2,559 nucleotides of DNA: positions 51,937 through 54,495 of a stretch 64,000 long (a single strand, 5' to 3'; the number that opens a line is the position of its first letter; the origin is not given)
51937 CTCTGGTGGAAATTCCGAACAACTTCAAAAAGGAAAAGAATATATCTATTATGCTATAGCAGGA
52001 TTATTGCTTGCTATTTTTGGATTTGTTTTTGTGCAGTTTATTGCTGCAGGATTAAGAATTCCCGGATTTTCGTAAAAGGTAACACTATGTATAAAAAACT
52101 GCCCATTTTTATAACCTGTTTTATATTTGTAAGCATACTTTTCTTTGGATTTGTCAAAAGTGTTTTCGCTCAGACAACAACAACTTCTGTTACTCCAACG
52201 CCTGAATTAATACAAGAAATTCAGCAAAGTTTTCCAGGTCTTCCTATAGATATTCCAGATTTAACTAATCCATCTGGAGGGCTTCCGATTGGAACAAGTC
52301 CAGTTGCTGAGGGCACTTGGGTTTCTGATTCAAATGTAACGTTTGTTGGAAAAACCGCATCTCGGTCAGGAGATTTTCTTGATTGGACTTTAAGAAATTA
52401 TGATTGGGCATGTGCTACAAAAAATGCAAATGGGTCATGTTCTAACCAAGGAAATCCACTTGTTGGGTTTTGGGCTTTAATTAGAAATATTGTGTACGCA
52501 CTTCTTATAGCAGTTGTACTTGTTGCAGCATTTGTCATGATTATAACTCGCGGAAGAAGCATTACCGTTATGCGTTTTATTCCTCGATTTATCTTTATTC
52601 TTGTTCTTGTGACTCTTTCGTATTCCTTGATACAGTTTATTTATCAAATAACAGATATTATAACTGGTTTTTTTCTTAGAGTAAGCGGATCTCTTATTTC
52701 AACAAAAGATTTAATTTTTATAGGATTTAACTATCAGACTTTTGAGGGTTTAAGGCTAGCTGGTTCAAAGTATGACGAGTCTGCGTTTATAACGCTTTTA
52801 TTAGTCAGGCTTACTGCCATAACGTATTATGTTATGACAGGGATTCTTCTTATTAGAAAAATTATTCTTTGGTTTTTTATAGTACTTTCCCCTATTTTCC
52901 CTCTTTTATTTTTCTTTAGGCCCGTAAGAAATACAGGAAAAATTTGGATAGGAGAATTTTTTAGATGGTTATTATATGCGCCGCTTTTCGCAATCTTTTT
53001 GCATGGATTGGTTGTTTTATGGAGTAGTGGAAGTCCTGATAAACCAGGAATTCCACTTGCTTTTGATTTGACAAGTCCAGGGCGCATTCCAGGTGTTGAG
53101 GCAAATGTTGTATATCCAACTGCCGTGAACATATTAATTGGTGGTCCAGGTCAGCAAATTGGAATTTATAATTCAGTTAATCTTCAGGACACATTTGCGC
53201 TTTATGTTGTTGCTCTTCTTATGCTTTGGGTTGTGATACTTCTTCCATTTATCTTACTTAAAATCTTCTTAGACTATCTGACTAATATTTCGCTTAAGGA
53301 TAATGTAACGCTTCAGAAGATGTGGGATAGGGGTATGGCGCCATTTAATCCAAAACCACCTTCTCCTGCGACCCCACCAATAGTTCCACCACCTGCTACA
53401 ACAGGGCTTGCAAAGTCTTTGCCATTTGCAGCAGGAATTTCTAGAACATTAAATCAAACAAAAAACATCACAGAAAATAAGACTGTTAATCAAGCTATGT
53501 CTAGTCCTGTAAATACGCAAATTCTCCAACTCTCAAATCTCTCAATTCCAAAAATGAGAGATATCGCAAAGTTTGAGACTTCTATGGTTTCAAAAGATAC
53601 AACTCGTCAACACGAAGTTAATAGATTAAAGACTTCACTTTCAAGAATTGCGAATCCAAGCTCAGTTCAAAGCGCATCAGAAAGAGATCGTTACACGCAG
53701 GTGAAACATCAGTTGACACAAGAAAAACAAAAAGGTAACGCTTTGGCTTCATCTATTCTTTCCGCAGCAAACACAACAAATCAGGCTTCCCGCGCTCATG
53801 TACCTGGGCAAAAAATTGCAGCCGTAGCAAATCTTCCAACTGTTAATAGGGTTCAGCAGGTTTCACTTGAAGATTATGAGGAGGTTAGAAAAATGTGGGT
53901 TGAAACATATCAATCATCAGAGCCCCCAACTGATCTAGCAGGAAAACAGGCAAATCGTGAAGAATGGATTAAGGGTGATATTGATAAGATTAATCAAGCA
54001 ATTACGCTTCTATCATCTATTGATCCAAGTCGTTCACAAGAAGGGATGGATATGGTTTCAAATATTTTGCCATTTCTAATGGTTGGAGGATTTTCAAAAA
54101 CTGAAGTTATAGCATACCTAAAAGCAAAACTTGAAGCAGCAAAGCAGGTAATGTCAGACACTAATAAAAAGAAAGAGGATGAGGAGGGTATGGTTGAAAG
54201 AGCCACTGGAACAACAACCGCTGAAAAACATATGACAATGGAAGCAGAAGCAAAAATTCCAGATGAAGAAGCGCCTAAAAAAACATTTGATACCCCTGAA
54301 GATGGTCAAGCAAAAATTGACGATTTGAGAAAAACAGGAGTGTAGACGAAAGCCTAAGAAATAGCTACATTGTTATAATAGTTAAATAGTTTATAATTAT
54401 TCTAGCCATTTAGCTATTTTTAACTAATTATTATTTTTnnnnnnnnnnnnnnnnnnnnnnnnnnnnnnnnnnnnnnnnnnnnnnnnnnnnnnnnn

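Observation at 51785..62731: Co-oriented 'envelope proteostasis' island: pilin-like, VirB6-like, Hsp100, S8 subtilase, DnaJ-like, TM protein, membrane Hsp100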

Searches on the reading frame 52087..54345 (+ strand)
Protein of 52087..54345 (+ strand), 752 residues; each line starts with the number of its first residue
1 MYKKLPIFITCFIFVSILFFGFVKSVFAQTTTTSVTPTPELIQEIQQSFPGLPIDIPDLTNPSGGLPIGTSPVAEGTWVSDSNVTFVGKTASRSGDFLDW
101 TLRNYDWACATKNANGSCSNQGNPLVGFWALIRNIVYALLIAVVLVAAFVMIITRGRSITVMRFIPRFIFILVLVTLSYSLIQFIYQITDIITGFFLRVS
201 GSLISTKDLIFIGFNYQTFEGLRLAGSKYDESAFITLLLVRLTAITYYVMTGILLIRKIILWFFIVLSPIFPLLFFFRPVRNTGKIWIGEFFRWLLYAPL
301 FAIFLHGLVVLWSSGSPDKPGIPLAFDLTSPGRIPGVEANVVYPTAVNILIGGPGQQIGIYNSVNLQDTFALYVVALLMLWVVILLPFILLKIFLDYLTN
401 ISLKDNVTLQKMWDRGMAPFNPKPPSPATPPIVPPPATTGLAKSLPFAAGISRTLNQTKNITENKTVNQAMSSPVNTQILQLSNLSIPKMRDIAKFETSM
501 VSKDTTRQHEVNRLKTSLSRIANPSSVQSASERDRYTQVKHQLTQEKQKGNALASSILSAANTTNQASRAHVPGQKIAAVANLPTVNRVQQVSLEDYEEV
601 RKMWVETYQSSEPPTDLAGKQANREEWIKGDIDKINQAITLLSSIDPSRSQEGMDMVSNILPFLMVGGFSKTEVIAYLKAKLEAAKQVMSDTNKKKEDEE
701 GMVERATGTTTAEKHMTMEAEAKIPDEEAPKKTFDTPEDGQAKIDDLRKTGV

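Call 4: search_protein_families(library=pfam, proteins=[window:52087-54345:+], max_evalue=0.01)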
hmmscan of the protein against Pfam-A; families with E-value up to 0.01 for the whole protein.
window:52087-54345:+ (752 aa): 1 family
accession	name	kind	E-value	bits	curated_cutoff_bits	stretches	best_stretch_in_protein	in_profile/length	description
PF04610.19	TrbL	-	0.00031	21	25.9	1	141-305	3-173/215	TrbL/VirB6 plasmid conjugal transfer protein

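Call 32: find_homologous_proteins(query=window:52087-54345:+, max_evalue=0.00001)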
Query window:52087-54345:+ (752 aa): 604 proteins with E <= 0.00001 among 8000 candidates; the best 120 are listed.
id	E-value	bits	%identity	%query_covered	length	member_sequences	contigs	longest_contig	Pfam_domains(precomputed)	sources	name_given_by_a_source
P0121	0.0e+0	1681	100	100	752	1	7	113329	-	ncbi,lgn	-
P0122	0.0e+0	1609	95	100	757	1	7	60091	-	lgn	-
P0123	0.0e+0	1500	89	100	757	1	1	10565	PF19590.5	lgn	-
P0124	0.0e+0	1435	86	97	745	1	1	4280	-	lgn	-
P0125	0.0e+0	1410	84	100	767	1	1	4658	-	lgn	-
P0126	0.0e+0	1081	65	100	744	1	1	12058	-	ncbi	ncbi:MAG: hypothetical protein ACM3IJ_04175 [Candidatus Levyibacteriota bacterium]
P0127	0.0e+0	1060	65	100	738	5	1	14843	PF04610.20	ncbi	-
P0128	0.0e+0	1027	65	100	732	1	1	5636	-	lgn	-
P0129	0.0e+0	1022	64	100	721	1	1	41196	-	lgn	-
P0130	0.0e+0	1011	65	100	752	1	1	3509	-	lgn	-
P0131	2.1e-296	1003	63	96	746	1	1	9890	-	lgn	-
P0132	3.7e-293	992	64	100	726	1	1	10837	-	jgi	jgi:hypothetical protein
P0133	3.9e-292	989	65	100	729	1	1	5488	-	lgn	-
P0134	5.4e-292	988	62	100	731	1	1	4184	-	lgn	-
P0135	2.7e-286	970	61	100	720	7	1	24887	-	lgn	-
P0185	7.3e-229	780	43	82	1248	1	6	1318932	PF17969.7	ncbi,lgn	-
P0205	7.7e-225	766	44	76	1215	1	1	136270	-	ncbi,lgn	-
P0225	5.4e-221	754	44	69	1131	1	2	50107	-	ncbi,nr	ncbi:MAG TPA: hypothetical protein VLG12_05460 [Candidatus Saccharimonadales bacterium]|nr:hypotheti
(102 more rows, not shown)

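Call 33: find_encoding_contigs(protein=P0185, flank=9000, max_places=2)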
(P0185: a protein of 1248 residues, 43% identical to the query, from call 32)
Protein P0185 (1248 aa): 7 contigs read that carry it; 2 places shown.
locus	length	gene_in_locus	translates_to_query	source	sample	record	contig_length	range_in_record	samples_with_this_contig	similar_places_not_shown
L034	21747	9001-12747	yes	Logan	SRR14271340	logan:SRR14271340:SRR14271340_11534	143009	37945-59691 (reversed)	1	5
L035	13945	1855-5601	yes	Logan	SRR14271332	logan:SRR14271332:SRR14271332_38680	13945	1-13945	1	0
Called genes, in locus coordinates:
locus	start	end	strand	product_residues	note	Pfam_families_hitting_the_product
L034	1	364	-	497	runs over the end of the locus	PF13632:Glyco_trans_2_3 (weak)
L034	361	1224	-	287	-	PF01026:TatD_DNase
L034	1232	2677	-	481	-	PF00133:tRNA-synt_1, PF01921:tRNA-synt_1f (faint), PF09334:tRNA-synt_1g, PF00133:tRNA-synt_1, PF01406:tRNA-synt_1e, PF19303:Anticodon_3, PF08264:Anticodon_1 (faint)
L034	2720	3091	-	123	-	-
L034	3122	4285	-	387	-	PF18895:T4SS_pilin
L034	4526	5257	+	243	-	PF01628:HrcA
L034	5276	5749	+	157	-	PF01025:GrpE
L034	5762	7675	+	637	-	PF00012:HSP70, PF06723:MreB_Mbl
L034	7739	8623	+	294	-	PF00226:DnaJ, PF01556:DnaJ_C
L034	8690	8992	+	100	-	PF18895:T4SS_pilin (weak)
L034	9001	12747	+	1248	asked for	PF17969:Ldt_C (faint)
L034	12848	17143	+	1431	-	PF02861:Clp_N, PF23569:NBD_SMAX1 (weak), PF00004:AAA, PF17871:AAA_lid_9, PF00004:AAA, PF07724:AAA_2, PF07728:AAA_5, PF10431:ClpB_D2-small, +7 more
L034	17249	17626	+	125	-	-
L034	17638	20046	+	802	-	PF13401:AAA_22 (faint), PF17871:AAA_lid_9, PF00158:Sigma54_activat (weak), PF00004:AAA, PF07724:AAA_2, PF07728:AAA_5, PF10431:ClpB_D2-small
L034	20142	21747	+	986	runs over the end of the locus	-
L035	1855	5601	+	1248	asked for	PF17969:Ldt_C (faint)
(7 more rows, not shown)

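Call 34: find_encoding_contigs(protein=P0225, flank=9000, max_places=2)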
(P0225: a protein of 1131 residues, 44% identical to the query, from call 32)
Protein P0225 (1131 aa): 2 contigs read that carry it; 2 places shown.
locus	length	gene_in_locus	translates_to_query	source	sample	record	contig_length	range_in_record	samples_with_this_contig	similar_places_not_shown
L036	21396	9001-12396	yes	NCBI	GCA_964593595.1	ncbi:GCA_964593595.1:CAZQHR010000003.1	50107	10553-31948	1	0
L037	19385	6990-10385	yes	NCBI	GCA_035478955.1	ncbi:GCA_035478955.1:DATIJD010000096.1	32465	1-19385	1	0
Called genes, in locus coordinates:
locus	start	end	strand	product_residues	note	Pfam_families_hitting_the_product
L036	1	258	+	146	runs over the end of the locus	PF13091:PLDc_2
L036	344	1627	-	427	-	-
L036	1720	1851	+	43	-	-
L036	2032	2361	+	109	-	-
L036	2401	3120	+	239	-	PF14511:RE_EcoO109I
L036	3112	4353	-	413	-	PF00376:MerR, PF13411:MerR_1 (weak), PF00145:DNA_methylase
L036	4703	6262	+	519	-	PF00239:Resolvase, PF07508:Recombinase (weak)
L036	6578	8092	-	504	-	PF13687:DUF4153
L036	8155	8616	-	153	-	PF03449:GreA_GreB_N, PF01272:GreA_GreB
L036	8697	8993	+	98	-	PF18895:T4SS_pilin (weak)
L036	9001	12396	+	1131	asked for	-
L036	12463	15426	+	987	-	PF02861:Clp_N, PF23569:NBD_SMAX1, PF00004:AAA, PF17871:AAA_lid_9, PF00004:AAA, PF07724:AAA_2, PF07728:AAA_5, PF10431:ClpB_D2-small, +6 more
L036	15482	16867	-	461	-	-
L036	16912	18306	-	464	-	-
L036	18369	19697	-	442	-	PF13620:CarboxypepD_reg (weak), PF13715:CarbopepD_reg_2 (faint)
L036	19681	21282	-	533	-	-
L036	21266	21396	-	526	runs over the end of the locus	-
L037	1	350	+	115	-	?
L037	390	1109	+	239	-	PF14511:RE_EcoO109I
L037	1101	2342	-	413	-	PF00376:MerR, PF13411:MerR_1 (weak), PF00145:DNA_methylase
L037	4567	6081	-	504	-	PF13687:DUF4153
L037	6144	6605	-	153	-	PF03449:GreA_GreB_N, PF01272:GreA_GreB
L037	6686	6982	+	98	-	PF18895:T4SS_pilin (weak)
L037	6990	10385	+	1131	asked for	-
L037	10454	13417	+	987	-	PF02861:Clp_N, PF23569:NBD_SMAX1, PF00004:AAA, PF17871:AAA_lid_9, PF00004:AAA, PF07724:AAA_2, PF07728:AAA_5, PF10431:ClpB_D2-small, +6 more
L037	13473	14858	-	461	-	-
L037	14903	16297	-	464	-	-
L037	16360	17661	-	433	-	PF13620:CarboxypepD_reg (weak), PF13715:CarbopepD_reg_2 (faint)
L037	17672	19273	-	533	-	-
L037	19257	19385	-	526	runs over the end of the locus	-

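Call 35: find_encoding_contigs(protein=P0205, flank=9000, max_places=2)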
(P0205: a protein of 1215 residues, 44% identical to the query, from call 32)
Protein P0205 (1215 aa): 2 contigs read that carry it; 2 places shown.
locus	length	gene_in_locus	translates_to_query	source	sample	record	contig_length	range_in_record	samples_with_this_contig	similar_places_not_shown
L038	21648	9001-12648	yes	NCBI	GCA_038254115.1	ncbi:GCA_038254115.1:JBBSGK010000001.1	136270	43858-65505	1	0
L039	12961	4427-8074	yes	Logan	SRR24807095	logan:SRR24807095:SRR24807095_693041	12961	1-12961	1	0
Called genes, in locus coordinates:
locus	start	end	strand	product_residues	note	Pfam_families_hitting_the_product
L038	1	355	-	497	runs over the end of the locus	-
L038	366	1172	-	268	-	PF01026:TatD_DNase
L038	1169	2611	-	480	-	PF00133:tRNA-synt_1, PF09334:tRNA-synt_1g, PF00133:tRNA-synt_1, PF01406:tRNA-synt_1e (weak), PF19303:Anticodon_3, PF08264:Anticodon_1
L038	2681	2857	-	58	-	-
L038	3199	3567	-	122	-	-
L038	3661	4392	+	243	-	PF03444:WHD_HrcA (weak), PF01628:HrcA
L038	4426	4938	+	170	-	PF01025:GrpE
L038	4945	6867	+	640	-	PF00012:HSP70, PF06723:MreB_Mbl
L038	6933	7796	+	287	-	PF00226:DnaJ, PF01556:DnaJ_C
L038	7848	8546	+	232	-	-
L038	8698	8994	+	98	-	-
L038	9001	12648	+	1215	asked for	-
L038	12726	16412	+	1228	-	PF02861:Clp_N, PF23569:NBD_SMAX1, PF00004:AAA, PF17871:AAA_lid_9, PF00004:AAA, PF07724:AAA_2, PF07728:AAA_5, PF10431:ClpB_D2-small, +8 more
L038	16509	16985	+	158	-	PF13473:Cupredoxin_1, PF00127:Copper-bind (weak)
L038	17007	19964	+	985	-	PF00580:UvrD-helicase, PF01443:Viral_helicase1 (faint), PF13245:AAA_19, PF13604:AAA_30 (faint), PF13361:UvrD_C, PF12705:PDDEXK_1, PF01930:Cas_Cas4 (weak), PF10926:DUF2800 (weak), +1 more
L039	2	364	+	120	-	?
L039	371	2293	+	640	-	PF00012:HSP70, PF06723:MreB_Mbl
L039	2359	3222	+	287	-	PF00226:DnaJ, PF01556:DnaJ_C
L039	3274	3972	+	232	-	-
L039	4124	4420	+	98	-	-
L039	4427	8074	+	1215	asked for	-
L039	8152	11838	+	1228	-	PF02861:Clp_N, PF23569:NBD_SMAX1, PF00004:AAA, PF17871:AAA_lid_9, PF00004:AAA, PF07724:AAA_2, PF07728:AAA_5, PF10431:ClpB_D2-small, +8 more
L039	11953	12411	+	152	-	PF13473:Cupredoxin_1, PF00127:Copper-bind (weak)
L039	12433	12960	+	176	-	?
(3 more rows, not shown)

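Call 40: find_related_loci(query=A3, collection=metagenome_contigs, flank=9000)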
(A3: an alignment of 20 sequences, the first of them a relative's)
Query A3 (752 aa) in metagenome_contigs; peptide patterns used: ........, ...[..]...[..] (x = any residue, [..] = any of these).
326 stretches matched a pattern; 145 encode a relative of the query (tblastn E <= 1e-3); the best 80 are kept; 80 distinct loci.
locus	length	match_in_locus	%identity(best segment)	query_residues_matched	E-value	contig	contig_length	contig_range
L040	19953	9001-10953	54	78-705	0e+0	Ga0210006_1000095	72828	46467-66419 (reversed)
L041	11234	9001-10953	54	78-705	0e+0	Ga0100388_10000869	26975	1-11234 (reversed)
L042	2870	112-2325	47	1-723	0e+0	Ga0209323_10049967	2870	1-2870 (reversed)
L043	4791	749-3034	49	1-726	0e+0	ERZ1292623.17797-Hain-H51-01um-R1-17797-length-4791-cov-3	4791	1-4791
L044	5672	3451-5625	50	75-743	0e+0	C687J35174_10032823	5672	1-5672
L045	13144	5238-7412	50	75-743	0e+0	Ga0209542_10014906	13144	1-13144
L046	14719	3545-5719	50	75-743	0e+0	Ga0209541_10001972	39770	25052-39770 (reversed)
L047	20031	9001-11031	49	70-749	0e+0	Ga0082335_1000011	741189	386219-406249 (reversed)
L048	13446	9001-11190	49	1-720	0e+0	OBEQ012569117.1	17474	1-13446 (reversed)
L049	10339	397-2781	43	1-743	0e+0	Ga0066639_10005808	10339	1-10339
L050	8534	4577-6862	43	1-728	0e+0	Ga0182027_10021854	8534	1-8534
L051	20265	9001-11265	45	56-744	0e+0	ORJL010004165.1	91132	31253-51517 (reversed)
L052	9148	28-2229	45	52-734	0e+0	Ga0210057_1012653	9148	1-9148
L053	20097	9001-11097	47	76-716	0e+0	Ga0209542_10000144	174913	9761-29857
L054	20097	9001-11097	47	76-716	0e+0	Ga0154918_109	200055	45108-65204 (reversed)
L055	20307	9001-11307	44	11-734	0e+0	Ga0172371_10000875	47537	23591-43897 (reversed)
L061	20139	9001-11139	45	67-707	0e+0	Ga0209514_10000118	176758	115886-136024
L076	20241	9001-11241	42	5-729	5e-172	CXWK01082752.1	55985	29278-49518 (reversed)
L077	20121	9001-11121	43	52-728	5e-171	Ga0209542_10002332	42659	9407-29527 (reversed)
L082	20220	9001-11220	48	70-731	1e-166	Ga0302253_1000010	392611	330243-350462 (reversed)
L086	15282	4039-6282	52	62-728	5e-164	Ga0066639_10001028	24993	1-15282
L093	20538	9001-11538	50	75-736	2e-159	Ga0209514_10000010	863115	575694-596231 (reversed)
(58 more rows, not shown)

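Call 46: search_protein_families(library=pfam, alignment_id=A3, max_evalue=0.01)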
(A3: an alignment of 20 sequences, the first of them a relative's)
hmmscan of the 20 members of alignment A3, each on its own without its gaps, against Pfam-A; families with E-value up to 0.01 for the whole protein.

A. member 1, P0121 (752 aa): 1 family
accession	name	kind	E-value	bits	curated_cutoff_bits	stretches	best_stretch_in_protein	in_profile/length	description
PF04610.19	TrbL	-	0.00031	21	25.9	1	141-305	3-173/215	TrbL/VirB6 plasmid conjugal transfer protein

B. families by the number of members that match (of 20 scanned): 3 families
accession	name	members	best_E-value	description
PF04610.19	TrbL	13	2.2e-05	TrbL/VirB6 plasmid conjugal transfer protein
PF17969.6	Ldt_C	1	1.8e-05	L,D-transpeptidase C-terminal domain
PF24225.1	DUF7441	1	0.0055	Domain of unknown function (DUF7441)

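Call 47: search_protein_families(library=ncbifam, proteins=[window:52087-54345:+], max_evalue=0.001)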
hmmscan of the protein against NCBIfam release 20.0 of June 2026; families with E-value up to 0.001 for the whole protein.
window:52087-54345:+ (752 aa): 0 families

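Call 57: predict_structure(alignment_id=A4)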
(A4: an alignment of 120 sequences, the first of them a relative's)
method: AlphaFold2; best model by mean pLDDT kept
length: 752 residues; sequences in the alignment: 120
mean_pLDDT: 78.4   pTM: 0.55
mean pLDDT of the five models: 78.4, 74.5, 72.2, 72.2, 70.8
residues with pLDDT >= 90: 314; 70-90: 247; 50-70: 60; < 50: 131
segments of 3 or more residues with pLDDT < 50: 24-62, 64-67, 421-465, 585-589, 704-737
pLDDT, mean of each block of 10 residues (from residue 1): 80 86 47 40 41 44 50 87 95 95 87 85 91 96 93 86 90 94 93 94 92 90 92 93 96 94 93 90 91 95 95 76 68 70 80 78 78 92 95 89 78 75 48 43 39 38 49 76 78 87 86 88 92 93 91 83 77 53 48 82 94 86 93 96 92 89 79 92 97 86 49 42 36 45 79 53
secondary structure, 60 per line:
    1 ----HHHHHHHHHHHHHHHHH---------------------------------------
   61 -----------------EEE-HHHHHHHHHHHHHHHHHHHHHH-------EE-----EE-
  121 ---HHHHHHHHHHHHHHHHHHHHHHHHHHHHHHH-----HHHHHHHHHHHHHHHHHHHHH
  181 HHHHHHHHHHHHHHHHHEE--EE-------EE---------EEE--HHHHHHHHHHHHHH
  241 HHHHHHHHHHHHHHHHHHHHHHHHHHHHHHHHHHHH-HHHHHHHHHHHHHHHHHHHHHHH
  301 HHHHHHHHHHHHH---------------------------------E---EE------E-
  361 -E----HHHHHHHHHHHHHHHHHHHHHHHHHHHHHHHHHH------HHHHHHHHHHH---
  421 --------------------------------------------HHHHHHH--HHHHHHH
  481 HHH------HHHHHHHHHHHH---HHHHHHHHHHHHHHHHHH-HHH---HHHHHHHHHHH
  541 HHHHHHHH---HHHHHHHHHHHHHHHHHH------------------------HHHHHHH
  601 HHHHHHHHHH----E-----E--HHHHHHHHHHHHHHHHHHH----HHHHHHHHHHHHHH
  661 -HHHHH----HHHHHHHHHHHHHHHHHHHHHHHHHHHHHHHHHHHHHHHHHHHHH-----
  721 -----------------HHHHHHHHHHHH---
elements in order (helices of 4 or more, strands of 3 or more residues): H5-21 E78-80 H82-103 H124-154 H160-197 E222-224 H227-276 H278-313 H367-400 H407-417 H465-471 H474-483 H490-501 H505-522 H530-548 H552-569 H594-610 H624-642 H647-660 H662-666 H671-715 H738-749
